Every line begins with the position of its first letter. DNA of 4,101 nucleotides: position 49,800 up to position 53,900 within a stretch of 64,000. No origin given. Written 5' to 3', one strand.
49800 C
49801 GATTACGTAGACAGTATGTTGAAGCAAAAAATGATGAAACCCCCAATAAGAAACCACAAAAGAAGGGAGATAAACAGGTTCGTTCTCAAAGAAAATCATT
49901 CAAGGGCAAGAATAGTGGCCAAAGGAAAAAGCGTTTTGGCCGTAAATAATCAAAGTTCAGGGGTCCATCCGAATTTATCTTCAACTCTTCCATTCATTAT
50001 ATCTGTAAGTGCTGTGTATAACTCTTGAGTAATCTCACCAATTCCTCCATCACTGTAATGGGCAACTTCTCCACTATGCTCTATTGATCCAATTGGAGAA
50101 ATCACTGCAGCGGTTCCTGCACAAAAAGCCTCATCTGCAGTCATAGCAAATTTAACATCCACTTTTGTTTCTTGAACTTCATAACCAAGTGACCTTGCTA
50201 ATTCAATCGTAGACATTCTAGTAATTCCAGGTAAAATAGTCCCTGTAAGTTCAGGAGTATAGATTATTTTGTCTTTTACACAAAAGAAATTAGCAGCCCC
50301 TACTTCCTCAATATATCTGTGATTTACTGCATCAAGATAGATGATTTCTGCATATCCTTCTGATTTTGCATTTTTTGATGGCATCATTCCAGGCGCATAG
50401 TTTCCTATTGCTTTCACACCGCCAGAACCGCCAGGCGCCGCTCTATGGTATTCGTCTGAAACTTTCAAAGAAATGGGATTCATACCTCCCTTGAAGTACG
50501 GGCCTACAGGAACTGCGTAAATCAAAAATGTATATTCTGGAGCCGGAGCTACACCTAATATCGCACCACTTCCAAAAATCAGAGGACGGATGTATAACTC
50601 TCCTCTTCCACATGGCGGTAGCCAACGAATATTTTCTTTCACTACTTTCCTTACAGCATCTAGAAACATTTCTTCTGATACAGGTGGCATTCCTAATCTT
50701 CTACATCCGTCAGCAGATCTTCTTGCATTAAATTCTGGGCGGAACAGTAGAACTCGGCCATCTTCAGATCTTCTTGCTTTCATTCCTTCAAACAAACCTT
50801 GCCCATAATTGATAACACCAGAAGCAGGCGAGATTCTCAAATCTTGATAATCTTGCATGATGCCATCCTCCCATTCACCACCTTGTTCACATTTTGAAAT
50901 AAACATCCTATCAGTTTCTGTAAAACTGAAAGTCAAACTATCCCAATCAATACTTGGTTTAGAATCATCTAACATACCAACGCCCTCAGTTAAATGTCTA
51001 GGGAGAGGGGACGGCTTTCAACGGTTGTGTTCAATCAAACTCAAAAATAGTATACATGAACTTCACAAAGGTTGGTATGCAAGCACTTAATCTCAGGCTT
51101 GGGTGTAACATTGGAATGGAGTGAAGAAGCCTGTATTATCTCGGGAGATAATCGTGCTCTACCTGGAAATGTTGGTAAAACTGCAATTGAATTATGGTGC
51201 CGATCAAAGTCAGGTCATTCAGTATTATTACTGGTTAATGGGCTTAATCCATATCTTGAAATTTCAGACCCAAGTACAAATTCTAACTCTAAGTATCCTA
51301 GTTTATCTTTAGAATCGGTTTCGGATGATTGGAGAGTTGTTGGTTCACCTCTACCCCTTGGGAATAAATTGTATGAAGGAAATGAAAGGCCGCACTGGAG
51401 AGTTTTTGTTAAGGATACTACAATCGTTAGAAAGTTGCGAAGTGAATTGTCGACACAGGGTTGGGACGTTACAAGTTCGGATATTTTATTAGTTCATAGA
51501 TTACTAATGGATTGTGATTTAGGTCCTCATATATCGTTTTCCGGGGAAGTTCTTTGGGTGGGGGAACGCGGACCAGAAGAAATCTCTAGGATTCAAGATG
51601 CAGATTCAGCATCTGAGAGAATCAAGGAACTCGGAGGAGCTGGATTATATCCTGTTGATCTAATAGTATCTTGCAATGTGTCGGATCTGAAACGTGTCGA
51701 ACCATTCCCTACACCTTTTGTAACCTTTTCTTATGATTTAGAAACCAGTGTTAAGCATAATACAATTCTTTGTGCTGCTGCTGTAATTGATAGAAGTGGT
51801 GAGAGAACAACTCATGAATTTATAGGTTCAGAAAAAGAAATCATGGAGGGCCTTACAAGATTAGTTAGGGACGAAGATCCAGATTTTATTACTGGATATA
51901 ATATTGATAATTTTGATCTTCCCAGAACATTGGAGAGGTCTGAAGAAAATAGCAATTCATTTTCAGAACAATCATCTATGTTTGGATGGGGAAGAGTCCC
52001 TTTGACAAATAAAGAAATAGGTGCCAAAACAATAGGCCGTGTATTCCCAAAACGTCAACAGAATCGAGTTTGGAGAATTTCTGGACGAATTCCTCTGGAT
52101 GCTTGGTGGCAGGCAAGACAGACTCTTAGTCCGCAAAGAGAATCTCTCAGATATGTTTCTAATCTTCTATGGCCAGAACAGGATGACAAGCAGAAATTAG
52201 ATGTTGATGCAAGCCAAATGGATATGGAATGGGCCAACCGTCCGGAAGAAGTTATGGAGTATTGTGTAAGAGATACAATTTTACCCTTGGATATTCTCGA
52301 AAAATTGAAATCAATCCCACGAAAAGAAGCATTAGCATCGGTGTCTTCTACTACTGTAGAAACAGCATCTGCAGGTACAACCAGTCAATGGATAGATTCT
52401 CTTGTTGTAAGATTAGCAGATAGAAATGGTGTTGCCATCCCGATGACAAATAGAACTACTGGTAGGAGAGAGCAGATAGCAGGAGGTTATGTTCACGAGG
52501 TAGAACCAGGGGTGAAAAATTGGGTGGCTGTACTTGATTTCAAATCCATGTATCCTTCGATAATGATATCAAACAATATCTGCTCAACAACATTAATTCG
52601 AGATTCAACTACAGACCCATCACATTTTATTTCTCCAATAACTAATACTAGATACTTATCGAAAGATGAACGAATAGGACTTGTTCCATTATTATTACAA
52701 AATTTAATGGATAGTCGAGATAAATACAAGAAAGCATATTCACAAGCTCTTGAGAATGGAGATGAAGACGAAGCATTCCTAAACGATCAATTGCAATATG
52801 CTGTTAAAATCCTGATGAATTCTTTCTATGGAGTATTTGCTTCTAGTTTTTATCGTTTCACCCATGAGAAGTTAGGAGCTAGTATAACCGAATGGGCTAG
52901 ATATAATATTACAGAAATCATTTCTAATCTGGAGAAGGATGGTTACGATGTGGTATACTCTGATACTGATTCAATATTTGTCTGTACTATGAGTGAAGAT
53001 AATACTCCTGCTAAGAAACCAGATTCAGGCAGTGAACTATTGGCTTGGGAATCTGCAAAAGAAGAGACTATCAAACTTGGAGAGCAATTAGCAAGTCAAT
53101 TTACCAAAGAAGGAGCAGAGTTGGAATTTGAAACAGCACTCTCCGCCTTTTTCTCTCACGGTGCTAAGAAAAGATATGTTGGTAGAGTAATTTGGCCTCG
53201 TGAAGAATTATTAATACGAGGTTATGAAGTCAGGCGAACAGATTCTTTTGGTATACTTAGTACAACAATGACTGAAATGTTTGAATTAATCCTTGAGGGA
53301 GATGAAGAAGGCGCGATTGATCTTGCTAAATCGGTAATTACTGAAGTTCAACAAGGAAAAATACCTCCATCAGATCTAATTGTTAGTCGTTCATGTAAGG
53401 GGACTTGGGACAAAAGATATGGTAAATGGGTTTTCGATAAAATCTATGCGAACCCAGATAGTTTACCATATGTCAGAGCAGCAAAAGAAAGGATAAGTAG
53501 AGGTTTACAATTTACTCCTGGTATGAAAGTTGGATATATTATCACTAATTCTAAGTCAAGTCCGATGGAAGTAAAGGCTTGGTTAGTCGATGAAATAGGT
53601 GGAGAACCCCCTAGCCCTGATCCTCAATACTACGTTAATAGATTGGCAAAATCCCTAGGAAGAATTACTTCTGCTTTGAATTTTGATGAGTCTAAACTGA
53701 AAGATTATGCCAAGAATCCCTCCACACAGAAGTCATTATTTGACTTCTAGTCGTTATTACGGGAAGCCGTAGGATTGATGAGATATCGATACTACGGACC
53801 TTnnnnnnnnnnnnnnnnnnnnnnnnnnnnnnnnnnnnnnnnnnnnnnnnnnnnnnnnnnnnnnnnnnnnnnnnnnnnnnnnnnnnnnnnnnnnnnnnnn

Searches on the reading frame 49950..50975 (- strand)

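Call 44: search_protein_families(library=pfam, proteins=[window:49950-50975:-], max_evalue=0.001)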
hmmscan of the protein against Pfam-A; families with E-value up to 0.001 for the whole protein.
window:49950-50975:- (341 aa): 1 family
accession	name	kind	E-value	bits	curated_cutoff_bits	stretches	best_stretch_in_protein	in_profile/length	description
PF01063.24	Aminotran_4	-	1.5e-36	126.8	28.5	1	60-298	1-223/223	Amino-transferase class IV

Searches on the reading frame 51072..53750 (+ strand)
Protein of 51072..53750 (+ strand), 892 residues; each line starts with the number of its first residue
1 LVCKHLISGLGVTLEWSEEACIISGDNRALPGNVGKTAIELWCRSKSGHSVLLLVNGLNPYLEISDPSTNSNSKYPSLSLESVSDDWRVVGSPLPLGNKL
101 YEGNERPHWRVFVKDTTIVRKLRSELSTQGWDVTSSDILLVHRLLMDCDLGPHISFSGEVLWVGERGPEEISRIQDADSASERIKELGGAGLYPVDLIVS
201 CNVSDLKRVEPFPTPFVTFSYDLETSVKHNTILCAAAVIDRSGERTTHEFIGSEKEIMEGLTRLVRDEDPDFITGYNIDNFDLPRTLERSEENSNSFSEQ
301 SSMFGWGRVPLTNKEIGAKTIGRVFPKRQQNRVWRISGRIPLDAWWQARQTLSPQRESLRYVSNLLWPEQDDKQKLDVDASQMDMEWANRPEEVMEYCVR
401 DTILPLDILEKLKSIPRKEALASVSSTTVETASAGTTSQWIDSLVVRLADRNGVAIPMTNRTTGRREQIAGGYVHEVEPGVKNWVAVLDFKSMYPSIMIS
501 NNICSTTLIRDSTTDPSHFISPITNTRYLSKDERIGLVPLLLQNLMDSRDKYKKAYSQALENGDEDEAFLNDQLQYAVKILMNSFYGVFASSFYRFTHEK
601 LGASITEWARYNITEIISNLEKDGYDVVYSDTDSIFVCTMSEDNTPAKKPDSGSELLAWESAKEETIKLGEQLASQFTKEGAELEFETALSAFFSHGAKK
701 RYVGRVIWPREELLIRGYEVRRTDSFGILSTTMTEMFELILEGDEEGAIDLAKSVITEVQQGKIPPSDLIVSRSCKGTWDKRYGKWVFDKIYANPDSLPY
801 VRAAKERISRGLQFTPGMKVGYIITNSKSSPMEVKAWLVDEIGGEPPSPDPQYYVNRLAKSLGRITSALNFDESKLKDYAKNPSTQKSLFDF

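Call 44: search_protein_families(library=pfam, proteins=[window:51072-53750:+], max_evalue=0.001)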
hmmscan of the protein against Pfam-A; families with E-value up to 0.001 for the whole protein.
window:51072-53750:+ (892 aa): 4 families
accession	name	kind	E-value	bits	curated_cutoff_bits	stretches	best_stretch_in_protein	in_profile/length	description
PF00136.26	DNA_pol_B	-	1.9e-39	136.2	23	1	434-865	8-449/453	DNA polymerase family B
PF03104.25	DNA_pol_B_exo1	-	3.8e-12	46.6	23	1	252-361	141-241/242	DNA polymerase family B, exonuclease domain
PF03175.18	DNA_pol_B_2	-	2.4e-10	40.3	25.8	1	391-504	137-251/468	DNA polymerase type B, organellar and viral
PF20286.3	divDNApol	-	0.00011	21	25.7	1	519-595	87-162/705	Divergent Family B DNA polymerase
